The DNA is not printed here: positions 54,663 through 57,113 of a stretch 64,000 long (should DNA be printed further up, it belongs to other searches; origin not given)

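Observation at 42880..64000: Candidate undescribed system: a lasso-peptide make/import/destroy module inside the quorum-sensing and frameshift control core of a conjugative element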

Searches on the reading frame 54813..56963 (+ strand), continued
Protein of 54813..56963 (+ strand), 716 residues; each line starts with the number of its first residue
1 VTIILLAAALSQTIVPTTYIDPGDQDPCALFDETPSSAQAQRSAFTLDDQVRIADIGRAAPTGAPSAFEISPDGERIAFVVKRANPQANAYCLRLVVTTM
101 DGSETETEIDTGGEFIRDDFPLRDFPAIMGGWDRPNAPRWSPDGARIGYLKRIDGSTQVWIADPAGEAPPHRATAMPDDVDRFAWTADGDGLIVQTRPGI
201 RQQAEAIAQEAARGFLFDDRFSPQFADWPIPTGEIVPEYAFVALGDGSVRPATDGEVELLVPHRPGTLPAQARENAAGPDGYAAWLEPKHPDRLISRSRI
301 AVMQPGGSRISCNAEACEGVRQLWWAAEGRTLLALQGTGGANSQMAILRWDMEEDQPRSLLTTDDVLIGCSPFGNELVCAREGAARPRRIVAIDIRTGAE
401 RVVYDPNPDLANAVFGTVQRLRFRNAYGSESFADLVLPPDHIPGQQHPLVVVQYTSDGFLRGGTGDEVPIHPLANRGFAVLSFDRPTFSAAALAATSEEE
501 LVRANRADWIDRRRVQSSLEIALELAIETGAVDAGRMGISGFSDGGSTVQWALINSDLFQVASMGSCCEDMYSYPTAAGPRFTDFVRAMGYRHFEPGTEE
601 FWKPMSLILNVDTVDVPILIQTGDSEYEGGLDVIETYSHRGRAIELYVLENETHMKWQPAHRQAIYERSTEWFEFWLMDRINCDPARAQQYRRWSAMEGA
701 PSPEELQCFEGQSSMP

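Call 77: search_protein_families(library=pfam, proteins=[L017:9461-12007:+, L019:9311-11896:+, L021:9296-11881:+, L022:9463-11997:+, L016:7629-10001:+, L011:7647-10001:+, L017:8352-9353:+, L019:8251-9195:+], max_evalue=0.001)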
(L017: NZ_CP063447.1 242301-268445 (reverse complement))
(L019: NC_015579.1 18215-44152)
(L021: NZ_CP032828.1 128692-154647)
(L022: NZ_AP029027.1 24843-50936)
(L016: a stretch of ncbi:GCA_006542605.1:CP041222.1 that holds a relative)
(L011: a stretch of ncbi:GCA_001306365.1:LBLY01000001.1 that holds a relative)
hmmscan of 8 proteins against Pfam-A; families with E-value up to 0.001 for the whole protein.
L017:9461-12007:+ (848 aa): 3 families
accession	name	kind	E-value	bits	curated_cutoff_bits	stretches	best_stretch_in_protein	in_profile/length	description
PF00593.30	TonB_dep_Rec_b-barrel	-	1.5e-34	121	27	1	363-810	55-436/436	TonB dependent receptor-like, beta-barrel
PF07715.20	Plug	-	1.1e-15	58.5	23.9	1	127-244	4-107/107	TonB-dependent Receptor Plug Domain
PF07660.19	STN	-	5e-08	33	28.4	1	59-101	7-50/52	Secretin and TonB N terminus short domain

L019:9311-11896:+ (861 aa): 3 families
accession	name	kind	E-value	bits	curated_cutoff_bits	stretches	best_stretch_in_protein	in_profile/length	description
PF00593.30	TonB_dep_Rec_b-barrel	-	9.9e-40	138.1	27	1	341-823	14-436/436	TonB dependent receptor-like, beta-barrel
PF07715.20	Plug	-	1.9e-18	67.3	23.9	1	133-248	8-107/107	TonB-dependent Receptor Plug Domain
PF07660.19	STN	-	1.6e-10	41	28.4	1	58-101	7-51/52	Secretin and TonB N terminus short domain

L021:9296-11881:+ (861 aa): 3 families
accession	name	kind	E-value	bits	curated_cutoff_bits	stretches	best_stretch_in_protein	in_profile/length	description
PF00593.30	TonB_dep_Rec_b-barrel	-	4.5e-34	119.5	27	1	327-823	55-436/436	TonB dependent receptor-like, beta-barrel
PF07715.20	Plug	-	6e-15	56.1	23.9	1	137-253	6-107/107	TonB-dependent Receptor Plug Domain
PF07660.19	STN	-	6.6e-05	23.1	28.4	1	56-95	2-42/52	Secretin and TonB N terminus short domain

L022:9463-11997:+ (844 aa): 3 families
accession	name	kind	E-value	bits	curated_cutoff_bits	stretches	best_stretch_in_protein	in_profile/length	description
PF00593.30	TonB_dep_Rec_b-barrel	-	2.7e-29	103.7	27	1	364-804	51-436/436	TonB dependent receptor-like, beta-barrel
PF07715.20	Plug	-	1.2e-20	74.4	23.9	1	132-248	4-107/107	TonB-dependent Receptor Plug Domain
PF07660.19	STN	-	0.00018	21.7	28.4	1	60-99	5-44/52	Secretin and TonB N terminus short domain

L016:7629-10001:+ (790 aa): 2 families
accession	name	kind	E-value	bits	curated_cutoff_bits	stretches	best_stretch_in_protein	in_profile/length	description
PF00593.30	TonB_dep_Rec_b-barrel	-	2e-36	127.3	27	1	202-752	11-436/436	TonB dependent receptor-like, beta-barrel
PF07715.20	Plug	-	2.8e-16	60.4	23.9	1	73-186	8-107/107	TonB-dependent Receptor Plug Domain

L011:7647-10001:+ (784 aa): 2 families
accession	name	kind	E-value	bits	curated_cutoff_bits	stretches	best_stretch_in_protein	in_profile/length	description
PF00593.30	TonB_dep_Rec_b-barrel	-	1.2e-35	124.7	27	1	288-746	41-436/436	TonB dependent receptor-like, beta-barrel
PF07715.20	Plug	-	1.5e-16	61.3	23.9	1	68-181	8-107/107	TonB-dependent Receptor Plug Domain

L017:8352-9353:+ (333 aa): 2 families
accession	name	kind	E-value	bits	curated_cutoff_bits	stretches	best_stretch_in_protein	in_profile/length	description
PF16220.10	DUF4880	-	4.8e-08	33.2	25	1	17-57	1-42/43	Domain of unknown function (DUF4880)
PF04773.18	FecR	-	8.1e-05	23.4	24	1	122-211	2-94/97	FecR protein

L019:8251-9195:+ (314 aa): 2 families
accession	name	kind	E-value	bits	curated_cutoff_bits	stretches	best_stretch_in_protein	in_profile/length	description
PF04773.18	FecR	-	1.3e-14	54.9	24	1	102-189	3-94/97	FecR protein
PF16220.10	DUF4880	-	1.7e-05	25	25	1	3-31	9-38/43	Domain of unknown function (DUF4880)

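Call 88: search_protein_families(library=pfam, proteins=[L053:16402-18327:-, L053:18860-19774:-, L053:19775-20815:-, L079:14797-15756:-, L079:15743-16699:-, L079:17575-18930:-, L048:15217-16239:+, L048:17290-19041:-, L056:17090-18028:+, L056:18382-19320:-], max_evalue=0.001)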
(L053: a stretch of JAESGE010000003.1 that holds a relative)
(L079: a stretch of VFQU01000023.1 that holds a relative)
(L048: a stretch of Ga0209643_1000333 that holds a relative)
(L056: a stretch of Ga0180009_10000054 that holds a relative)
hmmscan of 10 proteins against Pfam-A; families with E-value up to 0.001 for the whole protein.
L053:16402-18327:- (641 aa): 2 families
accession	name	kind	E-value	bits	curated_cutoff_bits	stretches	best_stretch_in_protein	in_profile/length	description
PF00905.27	Transpeptidase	-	1.1e-51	176.3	22.1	1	272-591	1-298/299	Penicillin binding protein transpeptidase domain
PF03717.20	PBP_dimer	-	4.7e-43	148.1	24.4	1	68-240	2-179/180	Penicillin-binding Protein dimerisation domain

L053:18860-19774:- (304 aa): 1 family
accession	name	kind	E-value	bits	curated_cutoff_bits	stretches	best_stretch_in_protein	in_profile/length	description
PF04085.20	MreC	-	9.4e-20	71.3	28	1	140-261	2-124/147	Rod shape-determining protein MreC, barrel core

L053:19775-20815:- (346 aa): 5 families
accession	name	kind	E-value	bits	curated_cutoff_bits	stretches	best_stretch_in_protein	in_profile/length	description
PF06723.19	MreB_Mbl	-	1.2e-140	468.5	27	1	12-336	2-321/327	MreB/Mbl protein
PF00012.26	HSP70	-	4.4e-12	45.5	20.6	1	108-206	135-239/599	Hsp70 protein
PF14450.12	FtsA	-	9.9e-12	45.8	31.8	1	161-322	1-120/127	Cell division protein FtsA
PF00022.25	Actin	-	2e-08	33.7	27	1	37-203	31-189/410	Actin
PF11104.14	PilM_2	-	1.7e-07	31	27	0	288-320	275-306/340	Type IV pilus assembly protein PilM;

L079:14797-15756:- (319 aa): 2 families
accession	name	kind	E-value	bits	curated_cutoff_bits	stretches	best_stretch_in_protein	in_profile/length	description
PF13677.11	MotB_plug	-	7.3e-19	67.5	24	1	33-79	10-56/58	Membrane MotB of proton-channel complex MotA/MotB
PF00691.25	OmpA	-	5.6e-13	49.5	27.2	1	184-281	1-96/98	OmpA family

L079:15743-16699:- (318 aa): 2 families
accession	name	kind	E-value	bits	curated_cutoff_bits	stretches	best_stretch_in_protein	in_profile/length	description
PF20560.3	MotA_N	-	7.9e-29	100.2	27.3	1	36-126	2-91/91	Motility protein A N-terminal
PF01618.21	MotA_ExbB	-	6.4e-14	52.2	22.9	1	173-270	22-122/127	MotA/TolQ/ExbB proton channel family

L079:17575-18930:- (451 aa): 2 families
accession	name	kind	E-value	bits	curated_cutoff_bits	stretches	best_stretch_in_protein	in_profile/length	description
PF22638.1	FlgK_D1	-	3.4e-32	112.4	28.6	1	111-324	13-233/233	Flagellar hook-associated protein FlgK helical domain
PF06429.18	Flg_bbr_C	-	4.5e-10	39.3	23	1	411-450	7-46/46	Flagellar basal body rod FlgEFG protein C-terminal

L048:15217-16239:+ (340 aa): 4 families
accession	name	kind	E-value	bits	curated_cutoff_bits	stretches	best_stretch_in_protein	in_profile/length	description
PF18765.7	Polbeta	-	2e-06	28.3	26.9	1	69-136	7-68/93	Polymerase beta, Nucleotidyltransferase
PF05168.19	HEPN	-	9.2e-06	26.3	22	1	201-309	2-102/117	HEPN domain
PF01909.29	NTP_transf_2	-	0.00032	21.5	21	1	68-123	7-47/93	Nucleotidyltransferase domain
PF18144.7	SMODS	-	0.00084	20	26.5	0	64-128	35-100/164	Second Messenger Oligonucleotide or Dinucleotide Synthetase domain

L048:17290-19041:- (583 aa): 5 families
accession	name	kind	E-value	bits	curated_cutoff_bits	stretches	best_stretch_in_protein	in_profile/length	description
PF18158.6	AidB_N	-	3.1e-55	186.9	22.9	1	63-217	1-156/156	Adaptive response protein AidB N-terminal domain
PF00441.29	Acyl-CoA_dh_1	-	1.8e-27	96.8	22.4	1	335-484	1-149/150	Acyl-CoA dehydrogenase, C-terminal domain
PF02770.24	Acyl-CoA_dh_M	-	1e-16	61.3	33.3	1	231-323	1-94/97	Acyl-CoA dehydrogenase, middle domain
PF08028.16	Acyl-CoA_dh_2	-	7.4e-09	36.4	22.7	1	361-461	12-121/134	Acyl-CoA dehydrogenase, C-terminal domain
PF22924.1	ACOX_C_alpha1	-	0.0003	21.1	27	1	421-483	105-167/169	Acyl-CoA oxidase, C-alpha1 domain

L056:17090-18028:+ (312 aa): 4 families
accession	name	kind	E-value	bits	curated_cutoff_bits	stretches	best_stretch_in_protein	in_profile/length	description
PF05168.19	HEPN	-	4.2e-09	37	22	1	173-293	2-114/117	HEPN domain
PF18144.7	SMODS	-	5.6e-06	27.1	26.5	1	35-106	34-106/164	Second Messenger Oligonucleotide or Dinucleotide Synthetase domain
PF18765.7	Polbeta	-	7e-06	26.6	26.9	1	42-106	8-66/93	Polymerase beta, Nucleotidyltransferase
PF01909.29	NTP_transf_2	-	0.00019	22.2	21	1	40-97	7-58/93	Nucleotidyltransferase domain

L056:18382-19320:- (312 aa): 7 families
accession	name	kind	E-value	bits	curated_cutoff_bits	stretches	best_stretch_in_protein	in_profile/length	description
PF03466.25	LysR_substrate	-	6.5e-26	91.4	28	1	110-298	3-204/209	LysR substrate binding domain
PF00126.33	HTH_1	-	2.7e-17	62.9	26.6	1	25-84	1-60/60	Bacterial regulatory helix-turn-helix protein, lysR family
PF25213.1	HVO_A0261_N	-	5.6e-06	26.6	35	1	44-97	31-81/86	HVO_A0261 N-terminal domain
PF13556.12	HTH_30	-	0.0001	22.4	27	1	34-67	9-42/59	PucR C-terminal helix-turn-helix domain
PF13542.12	HTH_Tnp_ISL3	-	0.00034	20.5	27.4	1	32-60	21-49/51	Helix-turn-helix domain of transposase family ISL3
PF13384.12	HTH_23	-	0.00038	20.6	24.6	1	32-61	12-41/50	Homeodomain-like domain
PF18024.7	HTH_50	-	0.00041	20.4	27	1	40-58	26-44/50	Helix-turn-helix domain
